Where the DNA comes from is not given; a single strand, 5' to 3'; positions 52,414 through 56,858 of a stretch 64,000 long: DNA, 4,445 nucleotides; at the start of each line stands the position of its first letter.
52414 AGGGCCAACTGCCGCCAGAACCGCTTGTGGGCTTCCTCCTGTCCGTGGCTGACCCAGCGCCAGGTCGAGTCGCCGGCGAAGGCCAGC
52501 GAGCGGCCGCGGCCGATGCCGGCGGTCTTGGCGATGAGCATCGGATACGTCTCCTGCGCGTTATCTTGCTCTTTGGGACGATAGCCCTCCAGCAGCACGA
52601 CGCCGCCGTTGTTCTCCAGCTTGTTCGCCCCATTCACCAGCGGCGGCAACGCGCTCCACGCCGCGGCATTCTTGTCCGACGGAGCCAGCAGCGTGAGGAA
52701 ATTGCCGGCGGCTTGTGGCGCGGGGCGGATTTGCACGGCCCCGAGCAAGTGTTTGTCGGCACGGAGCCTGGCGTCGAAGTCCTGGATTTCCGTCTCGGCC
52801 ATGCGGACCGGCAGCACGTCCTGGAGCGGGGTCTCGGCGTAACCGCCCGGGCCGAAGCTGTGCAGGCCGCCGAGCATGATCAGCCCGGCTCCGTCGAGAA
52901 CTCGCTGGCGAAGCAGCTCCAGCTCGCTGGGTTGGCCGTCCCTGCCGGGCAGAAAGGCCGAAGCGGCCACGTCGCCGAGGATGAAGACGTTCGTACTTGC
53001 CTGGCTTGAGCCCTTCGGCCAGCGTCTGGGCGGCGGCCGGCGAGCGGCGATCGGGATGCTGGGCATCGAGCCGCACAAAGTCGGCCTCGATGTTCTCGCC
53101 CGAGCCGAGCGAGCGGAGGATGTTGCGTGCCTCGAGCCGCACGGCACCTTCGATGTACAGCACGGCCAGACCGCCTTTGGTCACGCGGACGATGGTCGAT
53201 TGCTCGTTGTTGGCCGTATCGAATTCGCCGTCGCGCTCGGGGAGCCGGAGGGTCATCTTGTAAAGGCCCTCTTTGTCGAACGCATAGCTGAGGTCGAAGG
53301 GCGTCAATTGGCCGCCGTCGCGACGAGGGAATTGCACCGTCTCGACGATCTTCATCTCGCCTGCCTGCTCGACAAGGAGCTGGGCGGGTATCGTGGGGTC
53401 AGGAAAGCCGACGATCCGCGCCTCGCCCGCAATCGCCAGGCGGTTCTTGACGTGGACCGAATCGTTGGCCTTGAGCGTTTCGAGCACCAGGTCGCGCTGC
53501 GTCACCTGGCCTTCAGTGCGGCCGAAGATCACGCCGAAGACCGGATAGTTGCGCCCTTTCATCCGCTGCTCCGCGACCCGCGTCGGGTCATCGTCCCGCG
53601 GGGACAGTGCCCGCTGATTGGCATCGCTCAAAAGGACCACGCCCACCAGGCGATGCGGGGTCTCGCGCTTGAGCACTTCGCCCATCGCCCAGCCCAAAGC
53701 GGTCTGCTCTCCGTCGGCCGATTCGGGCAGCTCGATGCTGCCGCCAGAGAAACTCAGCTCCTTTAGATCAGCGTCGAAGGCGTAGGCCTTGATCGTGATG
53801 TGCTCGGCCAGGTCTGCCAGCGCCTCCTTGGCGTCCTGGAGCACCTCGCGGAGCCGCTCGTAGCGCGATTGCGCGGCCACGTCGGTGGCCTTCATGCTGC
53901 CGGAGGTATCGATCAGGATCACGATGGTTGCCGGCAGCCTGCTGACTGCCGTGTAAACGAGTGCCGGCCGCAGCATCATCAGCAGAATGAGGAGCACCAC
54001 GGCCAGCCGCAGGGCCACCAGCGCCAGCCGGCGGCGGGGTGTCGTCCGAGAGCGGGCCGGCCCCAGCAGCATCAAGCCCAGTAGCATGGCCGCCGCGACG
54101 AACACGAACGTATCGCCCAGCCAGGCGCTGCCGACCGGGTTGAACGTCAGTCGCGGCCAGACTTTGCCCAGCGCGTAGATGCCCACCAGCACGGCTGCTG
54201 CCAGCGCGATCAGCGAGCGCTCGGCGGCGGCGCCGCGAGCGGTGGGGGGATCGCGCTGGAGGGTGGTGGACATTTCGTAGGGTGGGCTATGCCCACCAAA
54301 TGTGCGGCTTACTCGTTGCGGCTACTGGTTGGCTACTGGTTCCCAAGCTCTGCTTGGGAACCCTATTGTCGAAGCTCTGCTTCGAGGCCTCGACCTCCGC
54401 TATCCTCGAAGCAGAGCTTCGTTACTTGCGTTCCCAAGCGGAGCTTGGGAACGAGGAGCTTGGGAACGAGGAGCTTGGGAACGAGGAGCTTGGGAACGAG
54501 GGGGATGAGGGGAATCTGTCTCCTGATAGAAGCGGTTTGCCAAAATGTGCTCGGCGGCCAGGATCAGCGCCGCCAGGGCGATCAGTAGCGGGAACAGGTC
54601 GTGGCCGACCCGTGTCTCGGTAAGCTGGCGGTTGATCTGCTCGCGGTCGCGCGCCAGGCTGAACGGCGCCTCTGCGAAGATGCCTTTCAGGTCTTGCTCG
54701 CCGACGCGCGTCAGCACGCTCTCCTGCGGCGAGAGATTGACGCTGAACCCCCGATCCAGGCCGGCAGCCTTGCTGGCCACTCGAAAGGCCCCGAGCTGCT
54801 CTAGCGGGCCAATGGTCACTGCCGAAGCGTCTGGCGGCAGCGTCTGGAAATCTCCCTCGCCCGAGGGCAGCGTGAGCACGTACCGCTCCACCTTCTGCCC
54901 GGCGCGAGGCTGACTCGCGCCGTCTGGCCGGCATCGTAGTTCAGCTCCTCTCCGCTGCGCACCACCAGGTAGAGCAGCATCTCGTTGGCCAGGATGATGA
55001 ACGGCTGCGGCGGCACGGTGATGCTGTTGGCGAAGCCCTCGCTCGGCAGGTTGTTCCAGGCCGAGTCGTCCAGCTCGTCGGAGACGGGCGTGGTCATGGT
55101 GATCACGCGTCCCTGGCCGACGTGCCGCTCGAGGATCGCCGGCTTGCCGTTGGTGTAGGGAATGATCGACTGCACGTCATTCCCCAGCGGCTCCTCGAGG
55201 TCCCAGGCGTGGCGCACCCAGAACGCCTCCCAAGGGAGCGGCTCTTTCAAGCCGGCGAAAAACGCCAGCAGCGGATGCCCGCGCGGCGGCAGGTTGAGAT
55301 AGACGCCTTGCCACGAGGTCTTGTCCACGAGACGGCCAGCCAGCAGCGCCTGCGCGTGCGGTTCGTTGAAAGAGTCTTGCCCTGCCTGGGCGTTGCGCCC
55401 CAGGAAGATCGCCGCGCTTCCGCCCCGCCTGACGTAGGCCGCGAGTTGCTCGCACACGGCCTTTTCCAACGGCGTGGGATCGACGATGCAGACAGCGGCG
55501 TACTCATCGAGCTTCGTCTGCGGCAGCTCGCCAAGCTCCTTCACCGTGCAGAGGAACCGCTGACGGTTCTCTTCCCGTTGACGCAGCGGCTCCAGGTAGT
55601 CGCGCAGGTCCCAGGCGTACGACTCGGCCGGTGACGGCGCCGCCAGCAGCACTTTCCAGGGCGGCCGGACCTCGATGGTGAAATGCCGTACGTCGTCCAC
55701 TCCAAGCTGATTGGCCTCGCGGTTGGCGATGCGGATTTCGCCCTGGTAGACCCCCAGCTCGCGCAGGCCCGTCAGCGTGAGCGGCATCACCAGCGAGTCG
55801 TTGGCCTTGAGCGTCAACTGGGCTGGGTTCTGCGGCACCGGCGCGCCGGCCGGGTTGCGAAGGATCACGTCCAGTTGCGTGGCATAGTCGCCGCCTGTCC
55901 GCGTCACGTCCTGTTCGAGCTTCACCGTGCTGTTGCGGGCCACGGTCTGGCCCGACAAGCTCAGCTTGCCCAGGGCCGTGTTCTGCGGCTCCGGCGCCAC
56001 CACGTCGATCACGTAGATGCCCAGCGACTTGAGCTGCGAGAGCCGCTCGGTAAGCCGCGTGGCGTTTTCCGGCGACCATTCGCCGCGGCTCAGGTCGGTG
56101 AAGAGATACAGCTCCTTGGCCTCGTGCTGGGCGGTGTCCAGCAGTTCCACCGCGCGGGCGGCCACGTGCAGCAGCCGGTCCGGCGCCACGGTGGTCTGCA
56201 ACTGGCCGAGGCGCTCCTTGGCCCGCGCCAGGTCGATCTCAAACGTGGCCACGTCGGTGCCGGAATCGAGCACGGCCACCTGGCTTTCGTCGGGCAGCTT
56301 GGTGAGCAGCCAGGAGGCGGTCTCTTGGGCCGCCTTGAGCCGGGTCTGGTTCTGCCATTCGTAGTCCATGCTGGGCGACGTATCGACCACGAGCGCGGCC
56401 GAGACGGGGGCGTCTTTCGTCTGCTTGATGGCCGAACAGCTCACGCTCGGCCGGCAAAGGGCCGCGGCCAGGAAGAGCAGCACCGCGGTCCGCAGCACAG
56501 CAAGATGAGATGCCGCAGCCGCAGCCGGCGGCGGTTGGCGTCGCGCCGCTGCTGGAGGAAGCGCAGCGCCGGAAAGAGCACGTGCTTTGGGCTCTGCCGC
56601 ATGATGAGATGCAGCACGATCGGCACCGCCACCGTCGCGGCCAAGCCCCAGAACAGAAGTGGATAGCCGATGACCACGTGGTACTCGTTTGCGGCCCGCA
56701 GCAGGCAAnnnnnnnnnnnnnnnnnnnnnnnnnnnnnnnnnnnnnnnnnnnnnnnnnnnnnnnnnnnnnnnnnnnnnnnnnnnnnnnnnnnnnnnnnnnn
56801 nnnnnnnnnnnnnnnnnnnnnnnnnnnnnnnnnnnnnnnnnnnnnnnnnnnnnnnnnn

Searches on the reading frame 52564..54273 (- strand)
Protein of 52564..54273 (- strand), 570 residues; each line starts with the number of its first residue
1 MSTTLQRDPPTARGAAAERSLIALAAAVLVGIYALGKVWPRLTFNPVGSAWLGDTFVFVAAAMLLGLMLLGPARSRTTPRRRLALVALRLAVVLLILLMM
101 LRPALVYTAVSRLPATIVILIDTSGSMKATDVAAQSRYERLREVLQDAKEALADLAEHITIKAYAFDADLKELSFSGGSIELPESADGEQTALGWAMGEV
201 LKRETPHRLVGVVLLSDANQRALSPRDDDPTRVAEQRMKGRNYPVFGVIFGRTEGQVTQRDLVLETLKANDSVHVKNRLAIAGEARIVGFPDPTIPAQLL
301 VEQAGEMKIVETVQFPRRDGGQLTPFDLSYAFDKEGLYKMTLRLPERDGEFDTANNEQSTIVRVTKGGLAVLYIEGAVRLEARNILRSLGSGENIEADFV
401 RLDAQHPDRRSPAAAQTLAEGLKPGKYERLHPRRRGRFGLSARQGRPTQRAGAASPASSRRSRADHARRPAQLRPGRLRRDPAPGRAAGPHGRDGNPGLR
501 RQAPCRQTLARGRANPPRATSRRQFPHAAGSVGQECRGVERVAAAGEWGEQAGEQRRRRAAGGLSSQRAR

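Call 55: search_protein_families(library=pfam, proteins=[window:52564-54273:-], max_evalue=0.001)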
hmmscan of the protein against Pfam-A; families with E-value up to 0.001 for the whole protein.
window:52564-54273:- (570 aa): 1 family
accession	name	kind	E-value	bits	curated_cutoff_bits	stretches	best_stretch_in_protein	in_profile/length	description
PF13519.12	VWA_2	-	0.00092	20.3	27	0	117-152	1-35/107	von Willebrand factor type A domain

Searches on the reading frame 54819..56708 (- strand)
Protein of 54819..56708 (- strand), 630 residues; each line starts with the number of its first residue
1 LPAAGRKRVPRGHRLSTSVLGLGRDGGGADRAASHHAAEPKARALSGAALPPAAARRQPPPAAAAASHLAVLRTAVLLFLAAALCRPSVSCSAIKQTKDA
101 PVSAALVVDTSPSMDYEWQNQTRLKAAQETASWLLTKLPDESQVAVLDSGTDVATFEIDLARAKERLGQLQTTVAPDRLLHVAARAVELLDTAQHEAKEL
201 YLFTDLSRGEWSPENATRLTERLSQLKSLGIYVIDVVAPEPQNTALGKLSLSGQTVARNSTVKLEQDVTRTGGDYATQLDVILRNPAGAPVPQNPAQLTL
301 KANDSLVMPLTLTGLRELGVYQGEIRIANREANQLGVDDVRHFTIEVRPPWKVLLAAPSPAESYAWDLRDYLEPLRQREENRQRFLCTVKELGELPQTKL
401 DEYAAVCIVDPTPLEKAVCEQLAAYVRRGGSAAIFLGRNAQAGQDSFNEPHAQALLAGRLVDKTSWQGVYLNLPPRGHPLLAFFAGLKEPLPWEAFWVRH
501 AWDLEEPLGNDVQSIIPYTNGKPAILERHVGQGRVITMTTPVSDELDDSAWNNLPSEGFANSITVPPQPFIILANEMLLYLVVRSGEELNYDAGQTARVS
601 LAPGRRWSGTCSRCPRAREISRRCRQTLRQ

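Call 55: search_protein_families(library=pfam, proteins=[window:54819-56708:-], max_evalue=0.001)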
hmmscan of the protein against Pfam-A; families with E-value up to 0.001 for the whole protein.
window:54819-56708:- (630 aa): 2 families
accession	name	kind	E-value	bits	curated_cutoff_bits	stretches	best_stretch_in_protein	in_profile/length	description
PF13519.12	VWA_2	-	1.1e-06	29.7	27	1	106-205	3-105/107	von Willebrand factor type A domain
PF09822.16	ABC_transp_aux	-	0.00037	20.3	34.7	1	389-443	31-87/288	ABC-type uncharacterized transport system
